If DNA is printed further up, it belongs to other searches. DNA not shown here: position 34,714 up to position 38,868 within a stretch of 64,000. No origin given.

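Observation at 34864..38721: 1285-aa orphan membrane protein with an internal compositional break; possible acquired or host-interaction gene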

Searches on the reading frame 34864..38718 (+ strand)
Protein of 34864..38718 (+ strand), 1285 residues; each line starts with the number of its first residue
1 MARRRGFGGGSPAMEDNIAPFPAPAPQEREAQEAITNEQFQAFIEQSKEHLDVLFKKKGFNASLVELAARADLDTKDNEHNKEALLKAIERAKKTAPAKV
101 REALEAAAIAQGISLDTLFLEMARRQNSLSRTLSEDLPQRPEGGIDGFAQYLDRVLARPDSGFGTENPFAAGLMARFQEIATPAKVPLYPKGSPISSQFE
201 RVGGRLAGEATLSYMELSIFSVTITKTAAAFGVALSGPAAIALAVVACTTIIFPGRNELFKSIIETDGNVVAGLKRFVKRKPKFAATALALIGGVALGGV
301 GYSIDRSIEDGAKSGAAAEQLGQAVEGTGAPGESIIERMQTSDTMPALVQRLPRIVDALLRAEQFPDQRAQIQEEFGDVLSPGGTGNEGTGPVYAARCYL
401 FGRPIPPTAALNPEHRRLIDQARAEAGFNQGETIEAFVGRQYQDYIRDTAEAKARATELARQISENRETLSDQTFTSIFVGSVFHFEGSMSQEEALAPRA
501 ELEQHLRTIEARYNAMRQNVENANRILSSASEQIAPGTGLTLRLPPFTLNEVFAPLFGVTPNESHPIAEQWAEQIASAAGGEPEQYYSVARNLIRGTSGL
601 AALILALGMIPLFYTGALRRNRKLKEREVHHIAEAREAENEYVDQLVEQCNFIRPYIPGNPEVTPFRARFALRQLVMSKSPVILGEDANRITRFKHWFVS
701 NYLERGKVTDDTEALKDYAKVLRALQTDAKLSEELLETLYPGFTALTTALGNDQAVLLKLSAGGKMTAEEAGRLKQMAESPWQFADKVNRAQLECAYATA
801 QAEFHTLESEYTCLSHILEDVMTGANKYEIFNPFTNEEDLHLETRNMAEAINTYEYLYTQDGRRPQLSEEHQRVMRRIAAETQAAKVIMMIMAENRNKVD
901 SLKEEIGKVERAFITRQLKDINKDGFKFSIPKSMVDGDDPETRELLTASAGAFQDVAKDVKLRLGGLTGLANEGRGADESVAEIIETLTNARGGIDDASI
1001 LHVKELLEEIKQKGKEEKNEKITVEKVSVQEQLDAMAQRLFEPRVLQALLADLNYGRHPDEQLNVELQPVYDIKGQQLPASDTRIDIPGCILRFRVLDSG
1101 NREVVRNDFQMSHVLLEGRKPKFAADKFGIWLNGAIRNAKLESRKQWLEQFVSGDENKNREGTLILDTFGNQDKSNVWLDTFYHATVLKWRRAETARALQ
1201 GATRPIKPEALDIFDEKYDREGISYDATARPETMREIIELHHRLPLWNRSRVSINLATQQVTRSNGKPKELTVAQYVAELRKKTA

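Call 3: search_protein_families(library=pfam, proteins=[window:34864-38718:+], max_evalue=1)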
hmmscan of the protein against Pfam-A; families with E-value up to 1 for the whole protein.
window:34864-38718:+ (1285 aa): 0 families

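Call 4: search_protein_families(library=ncbifam, proteins=[window:34864-38718:+], max_evalue=1)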
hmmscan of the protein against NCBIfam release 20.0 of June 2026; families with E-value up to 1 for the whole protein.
window:34864-38718:+ (1285 aa): 0 families

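Call 5: search_solved_structures(query=window:34864-38718:+, max_evalue=1)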
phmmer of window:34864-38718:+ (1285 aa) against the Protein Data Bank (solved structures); distinct sequences matched with E-value up to 1: 7.
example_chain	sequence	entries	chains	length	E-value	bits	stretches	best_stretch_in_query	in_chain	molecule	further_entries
7csq_B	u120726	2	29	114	0.13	13.1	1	1180-1227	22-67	Tumor necrosis factor receptor type 1-associated DEATH domain protein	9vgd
2lr0_A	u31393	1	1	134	0.13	13.1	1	628-720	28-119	P-loop ntpase fold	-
9vin_E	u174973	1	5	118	0.14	13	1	1180-1227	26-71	Tumor necrosis factor receptor type 1-associated DEATH domain protein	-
6ac0_A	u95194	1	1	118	0.14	13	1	1180-1227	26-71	Tumor necrosis factor receptor type 1-associated DEATH domain protein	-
5xme_A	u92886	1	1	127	0.16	12.8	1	1180-1227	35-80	Tumor necrosis factor receptor type 1-associated DEATH domain protein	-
2lci_A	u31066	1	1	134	0.32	11.8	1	628-720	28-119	Protein OR36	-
2lrh_A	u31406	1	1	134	0.33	11.7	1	628-720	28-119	De novo designed protein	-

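Call 9: find_homologous_proteins(query=window:34864-38718:+, max_evalue=0.001)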
Query window:34864-38718:+ (1285 aa): 1 proteins with E <= 0.001 among 8000 candidates.
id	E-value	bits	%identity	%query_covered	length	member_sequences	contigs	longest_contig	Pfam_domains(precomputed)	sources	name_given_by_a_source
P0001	0.0e+0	2863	100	100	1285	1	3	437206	-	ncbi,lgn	-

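Call 12: find_encoding_contigs(protein=P0001, flank=10000, max_places=6)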
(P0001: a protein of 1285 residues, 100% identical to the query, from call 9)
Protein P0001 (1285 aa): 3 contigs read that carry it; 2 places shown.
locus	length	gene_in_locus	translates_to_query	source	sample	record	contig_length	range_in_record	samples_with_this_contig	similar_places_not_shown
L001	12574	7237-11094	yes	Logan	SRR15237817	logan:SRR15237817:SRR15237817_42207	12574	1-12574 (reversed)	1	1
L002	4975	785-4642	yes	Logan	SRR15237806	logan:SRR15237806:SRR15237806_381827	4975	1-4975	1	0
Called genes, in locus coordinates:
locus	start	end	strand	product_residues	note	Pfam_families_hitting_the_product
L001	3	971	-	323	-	?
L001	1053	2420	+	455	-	PF02397:Bac_transf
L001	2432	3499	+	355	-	PF01073:3Beta_HSD, PF01370:Epimerase, PF07993:NAD_binding_4 (faint)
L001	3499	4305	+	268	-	PF00763:THF_DHG_CYH, PF02882:THF_DHG_CYH_C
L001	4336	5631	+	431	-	PF21760:SecD_1st, PF22599:SecDF_P1_head, PF02355:SecD_SecF_C, PF03176:MMPL, PF00873:ACR_tran (weak)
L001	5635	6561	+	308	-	PF07549:Sec_GG (weak), PF02355:SecD_SecF_C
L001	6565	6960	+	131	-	-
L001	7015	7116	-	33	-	-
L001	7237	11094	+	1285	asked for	-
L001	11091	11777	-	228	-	PF00696:AA_kinase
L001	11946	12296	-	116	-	-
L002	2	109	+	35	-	?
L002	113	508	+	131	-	-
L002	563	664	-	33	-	-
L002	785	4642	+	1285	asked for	-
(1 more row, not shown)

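Call 19: search_protein_families(library=phrogs, proteins=[window:34864-38718:+], max_evalue=1)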
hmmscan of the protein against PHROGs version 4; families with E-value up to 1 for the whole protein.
window:34864-38718:+ (1285 aa): 1 family
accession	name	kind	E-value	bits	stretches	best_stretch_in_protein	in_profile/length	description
phrog_17180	-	unknown function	0.1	13.4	1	993-1037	8-50/161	-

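Call 20: search_protein_families(library=padloc, proteins=[window:34864-38718:+], max_evalue=1)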
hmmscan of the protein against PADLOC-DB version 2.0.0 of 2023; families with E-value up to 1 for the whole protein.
window:34864-38718:+ (1285 aa): 0 families

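Call 24: search_protein_representatives(protein=window:35119-38718:+)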
Query: 1200 residues. Proteins with E-value up to 0.001 (for the whole library): 9; up to 1e-10: 8; up to 1e-30: 6. The best 9 are listed.
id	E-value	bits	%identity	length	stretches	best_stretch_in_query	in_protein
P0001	0.0e+00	2672.5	100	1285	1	1-1200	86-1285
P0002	7.0e-139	480.9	35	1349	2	49-887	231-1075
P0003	4.9e-126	438.4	33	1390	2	48-882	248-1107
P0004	7.0e-106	371.7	31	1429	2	63-882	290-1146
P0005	9.8e-84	298.3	30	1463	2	24-881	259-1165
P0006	1.7e-64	234.6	59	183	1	1020-1199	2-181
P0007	5.8e-18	80.5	38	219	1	713-883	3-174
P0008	1.8e-14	68.9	22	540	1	52-492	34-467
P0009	1.3e-07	46.3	34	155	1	1026-1154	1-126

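Call 26: find_homologous_proteins(query=A1, max_evalue=0.001)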
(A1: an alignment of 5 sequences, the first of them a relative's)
Query A1 (5 sequences) (1285 aa, profile of the alignment): 1 proteins with E <= 0.001 among 8000 candidates.
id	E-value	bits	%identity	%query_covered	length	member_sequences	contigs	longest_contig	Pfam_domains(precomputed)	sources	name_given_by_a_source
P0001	0.0e+0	1723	100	100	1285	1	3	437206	-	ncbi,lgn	-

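Call 27: list_cluster_members(proteins=[P0001, P0002, P0003, P0004, P0005, P0006, P0007, P0008, P0009])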
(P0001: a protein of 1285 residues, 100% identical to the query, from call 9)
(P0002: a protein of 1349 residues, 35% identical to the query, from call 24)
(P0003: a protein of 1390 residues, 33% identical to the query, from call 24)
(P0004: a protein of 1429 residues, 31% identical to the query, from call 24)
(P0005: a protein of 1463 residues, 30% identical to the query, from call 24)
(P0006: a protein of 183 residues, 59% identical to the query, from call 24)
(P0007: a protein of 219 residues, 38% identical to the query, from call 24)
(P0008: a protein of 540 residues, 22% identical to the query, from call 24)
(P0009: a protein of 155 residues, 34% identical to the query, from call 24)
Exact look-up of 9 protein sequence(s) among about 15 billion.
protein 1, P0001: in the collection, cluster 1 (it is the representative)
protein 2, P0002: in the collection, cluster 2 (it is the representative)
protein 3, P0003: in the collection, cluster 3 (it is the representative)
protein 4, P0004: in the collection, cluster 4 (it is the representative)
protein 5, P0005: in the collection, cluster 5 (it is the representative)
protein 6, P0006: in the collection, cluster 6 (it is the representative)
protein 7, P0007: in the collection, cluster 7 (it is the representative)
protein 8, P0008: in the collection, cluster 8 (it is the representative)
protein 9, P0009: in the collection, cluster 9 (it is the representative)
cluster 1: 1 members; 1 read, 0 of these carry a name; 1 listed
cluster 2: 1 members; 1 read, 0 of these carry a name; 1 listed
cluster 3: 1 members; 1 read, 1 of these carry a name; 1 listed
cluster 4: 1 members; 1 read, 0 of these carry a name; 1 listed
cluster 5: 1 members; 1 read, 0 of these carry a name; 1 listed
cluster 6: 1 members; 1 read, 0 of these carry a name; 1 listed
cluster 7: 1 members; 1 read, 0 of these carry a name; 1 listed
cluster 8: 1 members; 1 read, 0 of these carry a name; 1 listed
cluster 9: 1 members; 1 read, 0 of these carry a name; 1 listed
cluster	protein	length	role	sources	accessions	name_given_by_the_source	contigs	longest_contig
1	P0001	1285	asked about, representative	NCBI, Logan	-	-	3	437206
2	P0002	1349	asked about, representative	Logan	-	-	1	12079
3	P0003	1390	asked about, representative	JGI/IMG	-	hypothetical protein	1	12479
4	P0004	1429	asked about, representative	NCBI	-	-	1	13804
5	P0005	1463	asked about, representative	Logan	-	-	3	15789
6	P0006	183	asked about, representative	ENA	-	-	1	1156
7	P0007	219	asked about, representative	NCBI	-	-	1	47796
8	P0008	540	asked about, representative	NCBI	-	-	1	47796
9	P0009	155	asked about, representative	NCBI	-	-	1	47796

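Call 28: find_encoding_contigs(protein=P0004, flank=10000, max_places=3)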
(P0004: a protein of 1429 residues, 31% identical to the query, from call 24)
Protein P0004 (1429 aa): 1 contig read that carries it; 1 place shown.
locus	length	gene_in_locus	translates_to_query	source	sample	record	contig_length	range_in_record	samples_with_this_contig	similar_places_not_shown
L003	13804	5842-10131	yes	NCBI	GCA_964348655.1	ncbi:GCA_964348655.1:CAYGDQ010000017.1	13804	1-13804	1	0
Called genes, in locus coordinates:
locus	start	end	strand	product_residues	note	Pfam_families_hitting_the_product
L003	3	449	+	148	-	?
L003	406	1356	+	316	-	PF01073:3Beta_HSD, PF01370:Epimerase, PF02719:Polysacc_synt_2, PF04321:RmlD_sub_bind, PF16363:GDP_Man_Dehyd, PF07993:NAD_binding_4 (faint), PF13460:NAD_binding_10 (weak)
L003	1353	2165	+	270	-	PF00763:THF_DHG_CYH, PF02882:THF_DHG_CYH_C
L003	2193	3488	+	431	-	PF21760:SecD_1st, PF22599:SecDF_P1_head, PF03176:MMPL, PF02355:SecD_SecF_C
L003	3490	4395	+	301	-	PF07549:Sec_GG (weak), PF02355:SecD_SecF_C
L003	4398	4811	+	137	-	-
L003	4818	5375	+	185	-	PF13207:AAA_17 (weak), PF13238:AAA_18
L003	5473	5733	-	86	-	-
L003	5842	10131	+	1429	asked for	-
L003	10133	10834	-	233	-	PF00696:AA_kinase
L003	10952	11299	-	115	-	-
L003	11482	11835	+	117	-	-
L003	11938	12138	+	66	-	-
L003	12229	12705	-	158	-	PF01467:CTP_transf_like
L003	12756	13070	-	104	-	-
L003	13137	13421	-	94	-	-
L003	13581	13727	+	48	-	-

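Call 29: find_encoding_contigs(protein=P0002, flank=10000, max_places=3)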
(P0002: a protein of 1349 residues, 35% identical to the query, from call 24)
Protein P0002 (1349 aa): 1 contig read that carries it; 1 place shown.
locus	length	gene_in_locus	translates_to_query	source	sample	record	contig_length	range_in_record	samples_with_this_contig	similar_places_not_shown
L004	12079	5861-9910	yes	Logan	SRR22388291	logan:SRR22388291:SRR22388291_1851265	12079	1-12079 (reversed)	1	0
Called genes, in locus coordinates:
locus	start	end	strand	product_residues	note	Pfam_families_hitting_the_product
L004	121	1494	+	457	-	PF02397:Bac_transf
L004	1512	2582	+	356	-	PF01073:3Beta_HSD, PF01370:Epimerase, PF16363:GDP_Man_Dehyd (weak), PF07993:NAD_binding_4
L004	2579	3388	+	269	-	PF00763:THF_DHG_CYH, PF02882:THF_DHG_CYH_C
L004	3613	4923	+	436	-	PF21760:SecD_1st, PF22599:SecDF_P1_head, PF03176:MMPL, PF02355:SecD_SecF_C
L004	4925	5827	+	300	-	PF07549:Sec_GG (weak), PF02355:SecD_SecF_C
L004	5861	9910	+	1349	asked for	-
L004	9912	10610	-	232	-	PF00696:AA_kinase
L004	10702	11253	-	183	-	PF13539:Peptidase_M15_4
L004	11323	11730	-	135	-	-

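Call 30: find_encoding_contigs(protein=P0003, flank=10000, max_places=3)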
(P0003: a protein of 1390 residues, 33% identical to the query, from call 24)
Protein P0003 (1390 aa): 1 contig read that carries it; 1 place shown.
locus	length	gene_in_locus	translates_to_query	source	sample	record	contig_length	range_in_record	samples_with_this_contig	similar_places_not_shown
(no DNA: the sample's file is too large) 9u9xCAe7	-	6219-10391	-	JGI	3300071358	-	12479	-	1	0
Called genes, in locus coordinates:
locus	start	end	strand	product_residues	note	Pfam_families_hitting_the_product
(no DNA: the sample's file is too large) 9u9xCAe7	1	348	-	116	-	?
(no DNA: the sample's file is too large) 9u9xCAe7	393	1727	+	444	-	PF02397:Bac_transf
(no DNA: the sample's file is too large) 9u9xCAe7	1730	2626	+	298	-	PF01073:3Beta_HSD, PF01370:Epimerase, PF02719:Polysacc_synt_2, PF04321:RmlD_sub_bind, PF05368:NmrA, PF13460:NAD_binding_10, PF16363:GDP_Man_Dehyd, PF07993:NAD_binding_4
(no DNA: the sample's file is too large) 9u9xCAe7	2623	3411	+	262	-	PF00763:THF_DHG_CYH, PF02882:THF_DHG_CYH_C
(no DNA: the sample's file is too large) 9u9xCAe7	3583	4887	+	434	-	PF21760:SecD_1st, PF22599:SecDF_P1_head, PF03176:MMPL, PF02355:SecD_SecF_C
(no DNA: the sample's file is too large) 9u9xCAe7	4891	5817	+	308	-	PF07549:Sec_GG (weak), PF02355:SecD_SecF_C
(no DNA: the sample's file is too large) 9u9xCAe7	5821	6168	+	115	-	-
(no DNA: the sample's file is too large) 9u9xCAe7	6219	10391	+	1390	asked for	-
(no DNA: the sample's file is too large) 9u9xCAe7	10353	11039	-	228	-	PF00696:AA_kinase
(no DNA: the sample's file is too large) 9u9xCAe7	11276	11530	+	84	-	-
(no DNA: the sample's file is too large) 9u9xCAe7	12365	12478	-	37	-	?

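Call 31: find_encoding_contigs(protein=P0005, flank=10000, max_places=3)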
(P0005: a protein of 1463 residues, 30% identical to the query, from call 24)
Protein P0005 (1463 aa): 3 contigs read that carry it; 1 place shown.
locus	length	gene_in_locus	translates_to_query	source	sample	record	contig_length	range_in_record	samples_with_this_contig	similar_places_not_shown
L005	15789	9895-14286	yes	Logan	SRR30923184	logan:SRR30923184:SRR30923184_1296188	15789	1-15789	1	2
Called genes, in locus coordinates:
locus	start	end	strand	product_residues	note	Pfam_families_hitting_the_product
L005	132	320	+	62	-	-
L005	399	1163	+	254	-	-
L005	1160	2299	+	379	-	PF01098:FTSW_RODA_SPOVE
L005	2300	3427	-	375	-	PF13439:Glyco_transf_4, PF13477:Glyco_trans_4_2, PF13579:Glyco_trans_4_4, PF20706:GT4-conflict, PF00534:Glycos_transf_1, PF13692:Glyco_trans_1_4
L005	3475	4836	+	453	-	PF02397:Bac_transf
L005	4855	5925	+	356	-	PF01073:3Beta_HSD, PF01370:Epimerase, PF16363:GDP_Man_Dehyd (weak), PF07993:NAD_binding_4 (weak)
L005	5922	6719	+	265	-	PF00763:THF_DHG_CYH, PF02882:THF_DHG_CYH_C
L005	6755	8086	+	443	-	PF21760:SecD_1st, PF22599:SecDF_P1_head, PF03176:MMPL, PF02355:SecD_SecF_C, PF00873:ACR_tran (weak)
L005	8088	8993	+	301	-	PF07549:Sec_GG (weak), PF02355:SecD_SecF_C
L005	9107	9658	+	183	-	-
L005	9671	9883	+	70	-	-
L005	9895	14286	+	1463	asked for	-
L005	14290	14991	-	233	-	PF00696:AA_kinase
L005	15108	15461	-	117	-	-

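Call 32: find_encoding_contigs(protein=P0008, flank=10000, max_places=3)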
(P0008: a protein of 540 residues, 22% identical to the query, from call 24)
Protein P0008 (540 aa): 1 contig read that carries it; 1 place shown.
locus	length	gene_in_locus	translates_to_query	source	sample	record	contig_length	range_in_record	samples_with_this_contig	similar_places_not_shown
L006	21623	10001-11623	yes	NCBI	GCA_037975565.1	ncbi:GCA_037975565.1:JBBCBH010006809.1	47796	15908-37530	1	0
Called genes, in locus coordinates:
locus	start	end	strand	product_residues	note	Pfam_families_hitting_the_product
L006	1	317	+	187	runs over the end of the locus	-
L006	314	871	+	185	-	PF01098:FTSW_RODA_SPOVE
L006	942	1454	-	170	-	PF00534:Glycos_transf_1, PF13692:Glyco_trans_1_4, PF20706:GT4-conflict, PF13524:Glyco_trans_1_2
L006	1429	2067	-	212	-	PF13477:Glyco_trans_4_2, PF13439:Glyco_transf_4, PF13579:Glyco_trans_4_4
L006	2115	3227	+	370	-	PF02397:Bac_transf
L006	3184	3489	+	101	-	PF02397:Bac_transf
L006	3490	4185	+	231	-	PF01073:3Beta_HSD, PF01370:Epimerase, PF16363:GDP_Man_Dehyd (weak), PF07993:NAD_binding_4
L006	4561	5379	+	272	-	PF00763:THF_DHG_CYH, PF03721:UDPG_MGDP_dh_N (faint), PF02882:THF_DHG_CYH_C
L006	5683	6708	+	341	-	PF22599:SecDF_P1_head, PF02355:SecD_SecF_C, PF03176:MMPL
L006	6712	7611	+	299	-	PF02355:SecD_SecF_C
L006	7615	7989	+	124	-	-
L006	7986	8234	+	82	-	PF13238:AAA_18 (weak), PF13207:AAA_17 (weak)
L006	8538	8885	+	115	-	PF07866:DUF1653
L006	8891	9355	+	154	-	PF00293:NUDIX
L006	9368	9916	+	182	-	-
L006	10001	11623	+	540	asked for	-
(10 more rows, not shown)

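Call 33: find_related_loci(query=A1, collection=genome_contigs, flank=6000)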
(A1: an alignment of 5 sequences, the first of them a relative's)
Query A1 (1285 aa) in genome_contigs; peptide patterns used: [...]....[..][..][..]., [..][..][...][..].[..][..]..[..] (x = any residue, [..] = any of these).
30 stretches matched a pattern, but none encodes a relative of the query by tblastn (E <= 1e-3).
